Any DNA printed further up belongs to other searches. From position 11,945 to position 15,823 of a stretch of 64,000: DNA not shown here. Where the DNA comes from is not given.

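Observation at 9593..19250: Four adjacent cargo genes share a near-identical (~80-85% aa, high nt identity) C-terminal sorting-domain cassette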

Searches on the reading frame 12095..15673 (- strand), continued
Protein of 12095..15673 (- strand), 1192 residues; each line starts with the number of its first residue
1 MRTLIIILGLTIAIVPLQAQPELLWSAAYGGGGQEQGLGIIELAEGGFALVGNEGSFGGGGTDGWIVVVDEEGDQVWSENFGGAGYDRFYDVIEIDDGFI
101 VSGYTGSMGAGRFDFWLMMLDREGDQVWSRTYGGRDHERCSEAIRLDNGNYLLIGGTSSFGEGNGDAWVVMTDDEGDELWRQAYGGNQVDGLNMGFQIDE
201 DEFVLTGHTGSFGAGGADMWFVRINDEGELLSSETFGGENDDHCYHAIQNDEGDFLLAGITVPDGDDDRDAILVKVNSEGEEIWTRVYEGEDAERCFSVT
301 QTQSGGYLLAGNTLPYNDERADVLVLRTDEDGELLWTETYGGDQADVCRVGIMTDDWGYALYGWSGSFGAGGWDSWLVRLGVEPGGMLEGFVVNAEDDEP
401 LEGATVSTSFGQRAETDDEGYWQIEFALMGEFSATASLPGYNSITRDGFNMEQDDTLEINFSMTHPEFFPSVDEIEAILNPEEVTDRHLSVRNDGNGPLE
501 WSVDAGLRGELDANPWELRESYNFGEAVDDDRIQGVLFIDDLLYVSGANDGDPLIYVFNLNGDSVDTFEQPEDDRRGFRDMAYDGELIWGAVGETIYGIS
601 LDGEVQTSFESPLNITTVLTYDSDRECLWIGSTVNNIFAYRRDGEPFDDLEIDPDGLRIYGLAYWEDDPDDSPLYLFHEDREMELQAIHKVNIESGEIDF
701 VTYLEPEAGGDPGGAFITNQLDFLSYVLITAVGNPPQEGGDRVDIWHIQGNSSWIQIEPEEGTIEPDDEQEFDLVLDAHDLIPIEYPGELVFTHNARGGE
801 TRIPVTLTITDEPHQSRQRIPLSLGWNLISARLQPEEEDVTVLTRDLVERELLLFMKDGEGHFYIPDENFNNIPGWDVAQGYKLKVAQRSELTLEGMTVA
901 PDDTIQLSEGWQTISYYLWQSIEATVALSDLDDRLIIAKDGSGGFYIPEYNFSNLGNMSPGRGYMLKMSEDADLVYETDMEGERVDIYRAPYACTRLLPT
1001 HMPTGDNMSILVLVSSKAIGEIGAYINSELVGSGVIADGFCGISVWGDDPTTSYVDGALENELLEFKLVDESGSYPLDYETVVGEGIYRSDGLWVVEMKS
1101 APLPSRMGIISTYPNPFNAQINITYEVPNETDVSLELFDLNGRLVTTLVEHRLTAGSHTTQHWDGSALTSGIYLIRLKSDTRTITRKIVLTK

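Call 45: find_encoding_contigs(protein=P0161, flank=10000, max_places=4)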
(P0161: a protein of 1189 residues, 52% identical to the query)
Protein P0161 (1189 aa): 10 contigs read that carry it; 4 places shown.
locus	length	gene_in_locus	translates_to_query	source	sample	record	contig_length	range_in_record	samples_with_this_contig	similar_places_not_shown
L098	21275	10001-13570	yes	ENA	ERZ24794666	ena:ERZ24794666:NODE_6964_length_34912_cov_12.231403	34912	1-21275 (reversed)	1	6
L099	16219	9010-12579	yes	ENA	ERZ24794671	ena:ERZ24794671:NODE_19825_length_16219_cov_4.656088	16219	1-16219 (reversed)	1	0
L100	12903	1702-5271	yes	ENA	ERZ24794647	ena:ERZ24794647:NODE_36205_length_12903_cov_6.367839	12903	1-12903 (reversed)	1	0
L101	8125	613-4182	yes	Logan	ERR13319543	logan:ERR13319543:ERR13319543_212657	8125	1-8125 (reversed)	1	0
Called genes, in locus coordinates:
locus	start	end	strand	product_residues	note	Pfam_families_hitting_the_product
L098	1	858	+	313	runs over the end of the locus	PF01145:Band_7, PF16200:Band_7_C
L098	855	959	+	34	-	-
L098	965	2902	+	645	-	PF20604:DUF6798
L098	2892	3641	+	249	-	PF25174:Beta-prop_THOC3, PF24796:WDR55, PF24807:WD40_CDC20-Fz, PF24814:WD40_Prp19, PF25168:Beta-prop_WDR36-Utp21_2nd, PF25173:Beta-prop_WDR3_1st, PF25175:Beta-prop_WDR5, PF24780:WD40_MABP1-WDR62_1st, +11 more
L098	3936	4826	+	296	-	PF08668:HDOD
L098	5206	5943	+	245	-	PF00512:HisKA (weak)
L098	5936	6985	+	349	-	PF13620:CarboxypepD_reg (faint), PF08308:PEGA (weak), PF00578:AhpC-TSA, PF08534:Redoxin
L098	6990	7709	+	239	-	-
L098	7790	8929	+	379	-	PF13483:Lactamase_B_3, PF12706:Lactamase_B_2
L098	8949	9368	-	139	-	-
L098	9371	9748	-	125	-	PF13596:PAS_10 (faint)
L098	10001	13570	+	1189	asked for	PF13620:CarboxypepD_reg (weak), PF18962:Por_Secre_tail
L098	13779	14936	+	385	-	PF13173:AAA_14, PF13635:DUF4143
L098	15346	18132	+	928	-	PF00082:Peptidase_S8, PF18962:Por_Secre_tail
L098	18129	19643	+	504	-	PF13517:FG-GAP_3, PF18962:Por_Secre_tail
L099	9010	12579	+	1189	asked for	PF13620:CarboxypepD_reg (weak), PF18962:Por_Secre_tail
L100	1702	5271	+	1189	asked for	PF13620:CarboxypepD_reg (weak), PF18962:Por_Secre_tail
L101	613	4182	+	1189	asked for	PF13620:CarboxypepD_reg (weak), PF18962:Por_Secre_tail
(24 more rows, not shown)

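Call 46: find_encoding_contigs(protein=P0162, flank=10000, max_places=4)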
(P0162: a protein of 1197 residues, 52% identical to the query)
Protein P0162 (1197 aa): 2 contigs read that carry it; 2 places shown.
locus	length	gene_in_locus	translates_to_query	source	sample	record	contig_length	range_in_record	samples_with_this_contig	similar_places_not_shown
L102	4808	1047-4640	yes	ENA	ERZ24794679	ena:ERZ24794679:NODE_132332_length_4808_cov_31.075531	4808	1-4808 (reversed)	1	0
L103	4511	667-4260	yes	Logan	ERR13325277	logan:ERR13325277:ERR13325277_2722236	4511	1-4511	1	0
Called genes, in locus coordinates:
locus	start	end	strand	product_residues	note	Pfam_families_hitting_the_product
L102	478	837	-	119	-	PF00903:Glyoxalase, PF18029:Glyoxalase_6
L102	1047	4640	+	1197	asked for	PF13620:CarboxypepD_reg (weak), PF19190:BACON_2 (faint), PF18962:Por_Secre_tail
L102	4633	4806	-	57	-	?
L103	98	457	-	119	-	PF00903:Glyoxalase, PF18029:Glyoxalase_6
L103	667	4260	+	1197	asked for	PF13620:CarboxypepD_reg (weak), PF19190:BACON_2 (faint), PF18962:Por_Secre_tail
